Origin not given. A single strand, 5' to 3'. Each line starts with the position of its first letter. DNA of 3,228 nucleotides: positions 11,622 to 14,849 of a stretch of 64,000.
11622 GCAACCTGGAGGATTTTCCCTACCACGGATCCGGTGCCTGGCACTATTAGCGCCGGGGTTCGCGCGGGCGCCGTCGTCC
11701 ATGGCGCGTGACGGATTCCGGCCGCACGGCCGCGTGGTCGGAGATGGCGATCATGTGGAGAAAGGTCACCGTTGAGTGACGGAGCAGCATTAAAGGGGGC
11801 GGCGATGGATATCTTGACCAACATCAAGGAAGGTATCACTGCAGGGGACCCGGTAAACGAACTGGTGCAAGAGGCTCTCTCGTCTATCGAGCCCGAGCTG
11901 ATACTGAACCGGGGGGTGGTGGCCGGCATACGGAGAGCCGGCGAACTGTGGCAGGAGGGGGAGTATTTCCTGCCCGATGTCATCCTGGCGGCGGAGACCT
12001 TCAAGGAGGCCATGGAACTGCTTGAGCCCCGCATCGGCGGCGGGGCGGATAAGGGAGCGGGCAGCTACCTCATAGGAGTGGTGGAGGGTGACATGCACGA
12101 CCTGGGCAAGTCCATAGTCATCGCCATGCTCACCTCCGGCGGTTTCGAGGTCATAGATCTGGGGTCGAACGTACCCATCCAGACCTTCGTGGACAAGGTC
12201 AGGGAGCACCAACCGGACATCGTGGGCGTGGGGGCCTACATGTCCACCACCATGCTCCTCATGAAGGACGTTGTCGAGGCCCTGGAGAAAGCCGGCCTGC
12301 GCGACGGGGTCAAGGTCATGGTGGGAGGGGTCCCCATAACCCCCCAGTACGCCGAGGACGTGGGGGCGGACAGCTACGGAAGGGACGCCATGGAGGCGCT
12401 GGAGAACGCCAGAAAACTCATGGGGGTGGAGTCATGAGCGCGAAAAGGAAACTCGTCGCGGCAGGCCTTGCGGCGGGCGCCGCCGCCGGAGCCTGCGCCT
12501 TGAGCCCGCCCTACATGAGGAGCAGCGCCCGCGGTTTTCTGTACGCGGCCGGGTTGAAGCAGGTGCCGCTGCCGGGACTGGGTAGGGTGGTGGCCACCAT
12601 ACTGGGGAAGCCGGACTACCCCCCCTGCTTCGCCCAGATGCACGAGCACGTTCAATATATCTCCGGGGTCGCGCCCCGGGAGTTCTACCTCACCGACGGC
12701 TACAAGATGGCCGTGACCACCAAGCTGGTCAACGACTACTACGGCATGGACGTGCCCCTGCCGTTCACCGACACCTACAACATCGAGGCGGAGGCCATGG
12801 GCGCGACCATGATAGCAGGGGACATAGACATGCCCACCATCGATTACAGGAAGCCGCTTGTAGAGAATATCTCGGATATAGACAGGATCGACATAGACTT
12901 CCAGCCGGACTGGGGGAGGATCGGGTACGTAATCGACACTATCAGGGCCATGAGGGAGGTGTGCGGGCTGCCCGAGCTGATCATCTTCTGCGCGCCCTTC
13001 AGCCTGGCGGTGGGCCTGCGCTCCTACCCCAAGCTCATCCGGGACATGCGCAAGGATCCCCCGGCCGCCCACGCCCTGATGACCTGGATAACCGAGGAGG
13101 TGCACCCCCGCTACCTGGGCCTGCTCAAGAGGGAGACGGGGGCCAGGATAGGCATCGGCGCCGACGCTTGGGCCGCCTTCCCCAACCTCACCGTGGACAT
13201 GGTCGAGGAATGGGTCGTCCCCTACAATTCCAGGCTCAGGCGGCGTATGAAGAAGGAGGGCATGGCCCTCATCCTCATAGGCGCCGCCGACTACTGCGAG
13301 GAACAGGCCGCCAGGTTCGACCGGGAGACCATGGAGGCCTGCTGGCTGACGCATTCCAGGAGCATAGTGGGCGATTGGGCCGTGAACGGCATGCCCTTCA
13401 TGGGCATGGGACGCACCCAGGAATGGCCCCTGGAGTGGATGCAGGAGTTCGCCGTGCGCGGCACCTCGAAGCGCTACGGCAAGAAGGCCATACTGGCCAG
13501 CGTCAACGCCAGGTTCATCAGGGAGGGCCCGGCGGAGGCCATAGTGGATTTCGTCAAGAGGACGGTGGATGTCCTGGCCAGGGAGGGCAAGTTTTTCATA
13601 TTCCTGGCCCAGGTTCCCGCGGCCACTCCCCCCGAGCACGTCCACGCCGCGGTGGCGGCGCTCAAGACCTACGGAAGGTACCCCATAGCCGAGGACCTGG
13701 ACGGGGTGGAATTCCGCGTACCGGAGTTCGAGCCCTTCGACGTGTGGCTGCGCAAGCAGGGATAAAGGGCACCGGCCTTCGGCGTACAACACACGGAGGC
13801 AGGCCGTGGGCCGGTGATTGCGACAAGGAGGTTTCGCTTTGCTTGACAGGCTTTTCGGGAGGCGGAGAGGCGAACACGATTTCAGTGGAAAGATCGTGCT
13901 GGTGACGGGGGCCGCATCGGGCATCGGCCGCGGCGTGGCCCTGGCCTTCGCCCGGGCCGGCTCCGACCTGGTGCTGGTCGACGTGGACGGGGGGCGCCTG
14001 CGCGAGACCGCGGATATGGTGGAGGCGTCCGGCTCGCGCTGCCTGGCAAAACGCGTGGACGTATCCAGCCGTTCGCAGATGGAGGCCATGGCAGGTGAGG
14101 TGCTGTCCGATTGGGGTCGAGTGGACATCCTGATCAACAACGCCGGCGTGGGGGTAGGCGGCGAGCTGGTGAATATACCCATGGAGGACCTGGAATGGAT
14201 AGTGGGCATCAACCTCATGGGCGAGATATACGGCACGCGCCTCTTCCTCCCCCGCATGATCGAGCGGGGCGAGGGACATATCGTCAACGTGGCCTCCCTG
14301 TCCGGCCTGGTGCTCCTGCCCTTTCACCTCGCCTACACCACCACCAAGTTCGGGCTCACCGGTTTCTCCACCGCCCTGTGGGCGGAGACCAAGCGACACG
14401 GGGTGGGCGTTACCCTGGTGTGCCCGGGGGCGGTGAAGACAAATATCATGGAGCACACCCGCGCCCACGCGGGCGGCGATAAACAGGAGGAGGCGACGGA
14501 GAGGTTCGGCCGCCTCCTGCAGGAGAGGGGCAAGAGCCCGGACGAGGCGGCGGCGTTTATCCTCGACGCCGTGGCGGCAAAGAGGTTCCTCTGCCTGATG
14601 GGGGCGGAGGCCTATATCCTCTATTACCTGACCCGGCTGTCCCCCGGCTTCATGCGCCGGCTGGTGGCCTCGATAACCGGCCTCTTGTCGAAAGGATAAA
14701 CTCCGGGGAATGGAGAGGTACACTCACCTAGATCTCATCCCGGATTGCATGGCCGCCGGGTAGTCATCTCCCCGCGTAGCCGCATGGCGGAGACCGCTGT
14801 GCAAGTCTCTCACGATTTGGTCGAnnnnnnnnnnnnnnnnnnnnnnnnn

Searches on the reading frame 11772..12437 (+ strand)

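Call 9: search_protein_families(library=pfam, proteins=[window:11772-12437:+], max_evalue=1)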
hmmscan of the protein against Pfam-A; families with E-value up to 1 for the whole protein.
window:11772-12437:+ (221 aa): 3 families
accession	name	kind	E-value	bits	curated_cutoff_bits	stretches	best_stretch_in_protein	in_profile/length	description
PF02310.24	B12-binding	-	1.2e-27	96.6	32.1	1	100-210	4-120/121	B12 binding domain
PF02607.22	B12-binding_2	-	4.8e-17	62.4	23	1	28-85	17-74/74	B12 binding domain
PF09269.16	DUF1967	-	0.11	13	27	1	162-187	41-66/70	Domain of unknown function (DUF1967)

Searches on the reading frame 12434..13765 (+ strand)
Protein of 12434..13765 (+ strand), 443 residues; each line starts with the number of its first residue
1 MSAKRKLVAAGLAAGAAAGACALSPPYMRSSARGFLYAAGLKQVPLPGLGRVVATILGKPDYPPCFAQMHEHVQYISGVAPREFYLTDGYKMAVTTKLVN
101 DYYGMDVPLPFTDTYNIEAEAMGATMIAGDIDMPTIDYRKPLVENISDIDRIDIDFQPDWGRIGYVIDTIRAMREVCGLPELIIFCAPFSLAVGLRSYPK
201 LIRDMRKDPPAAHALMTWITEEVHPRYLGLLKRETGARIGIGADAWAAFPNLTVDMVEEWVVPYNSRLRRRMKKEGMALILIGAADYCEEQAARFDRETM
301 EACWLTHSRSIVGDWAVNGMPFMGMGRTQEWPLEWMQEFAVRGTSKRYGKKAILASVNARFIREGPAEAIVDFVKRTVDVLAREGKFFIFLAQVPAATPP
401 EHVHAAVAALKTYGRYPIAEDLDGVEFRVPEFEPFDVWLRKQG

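Call 9: search_protein_families(library=pfam, proteins=[window:12434-13765:+], max_evalue=1)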
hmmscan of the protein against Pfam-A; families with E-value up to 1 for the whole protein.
window:12434-13765:+ (443 aa): 1 family
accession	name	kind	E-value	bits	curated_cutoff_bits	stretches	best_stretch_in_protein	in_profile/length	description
PF01208.23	URO-D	-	9.3e-23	81.2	23.9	1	59-413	14-346/346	Uroporphyrinogen decarboxylase (URO-D)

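Call 38: find_related_loci(query=window:12434-13765:+, collection=genome_contigs, flank=10000)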
Query window:12434-13765:+ (443 aa) in genome_contigs; peptide patterns used: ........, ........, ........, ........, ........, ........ (x = any residue, [..] = any of these).
10 stretches matched a pattern; 2 encode a relative of the query (tblastn E <= 1e-3); 2 distinct loci.
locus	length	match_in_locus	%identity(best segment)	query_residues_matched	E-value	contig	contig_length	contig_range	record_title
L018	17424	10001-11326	63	1-442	0e+0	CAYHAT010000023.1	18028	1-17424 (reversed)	MAG TPA_asm: uncultured Actinomycetota bacterium isolate ERP119294_co1_319 genome assembly, contig: NODE_3890_length_180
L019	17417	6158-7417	65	24-443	0e+0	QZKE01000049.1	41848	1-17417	MAG: Actinobacteria bacterium isolate SURF_21 Ga0104751_1001331, whole genome shotgun sequence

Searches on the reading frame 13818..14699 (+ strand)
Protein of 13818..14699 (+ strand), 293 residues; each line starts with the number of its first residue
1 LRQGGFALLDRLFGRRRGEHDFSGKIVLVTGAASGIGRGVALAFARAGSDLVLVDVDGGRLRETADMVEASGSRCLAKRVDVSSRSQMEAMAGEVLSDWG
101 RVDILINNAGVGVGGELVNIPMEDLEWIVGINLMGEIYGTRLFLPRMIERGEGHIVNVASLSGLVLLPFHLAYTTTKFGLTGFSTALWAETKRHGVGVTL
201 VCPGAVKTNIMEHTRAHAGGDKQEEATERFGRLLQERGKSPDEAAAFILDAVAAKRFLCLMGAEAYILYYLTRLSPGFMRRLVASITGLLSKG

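Call 9: search_protein_families(library=pfam, proteins=[window:13818-14699:+], max_evalue=1)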
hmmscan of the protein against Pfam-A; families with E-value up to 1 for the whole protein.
window:13818-14699:+ (293 aa): 5 families
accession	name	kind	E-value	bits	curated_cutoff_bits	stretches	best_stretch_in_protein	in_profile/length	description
PF00106.31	adh_short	-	1.8e-50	171.6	26.6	1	25-216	1-192/195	short chain dehydrogenase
PF13561.12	adh_short_C2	-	3.8e-37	128.6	27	1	31-234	1-204/236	Enoyl-(Acyl carrier protein) reductase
PF08659.16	KR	-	1.7e-06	28.6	22.6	1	27-178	3-154/180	KR domain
PF02737.24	3HCDH_N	-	0.012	16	22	1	35-79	9-53/180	3-hydroxyacyl-CoA dehydrogenase, NAD binding domain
PF10721.14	DUF2514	-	0.031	14.8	26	1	45-98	74-126/161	Protein of unknown function (DUF2514)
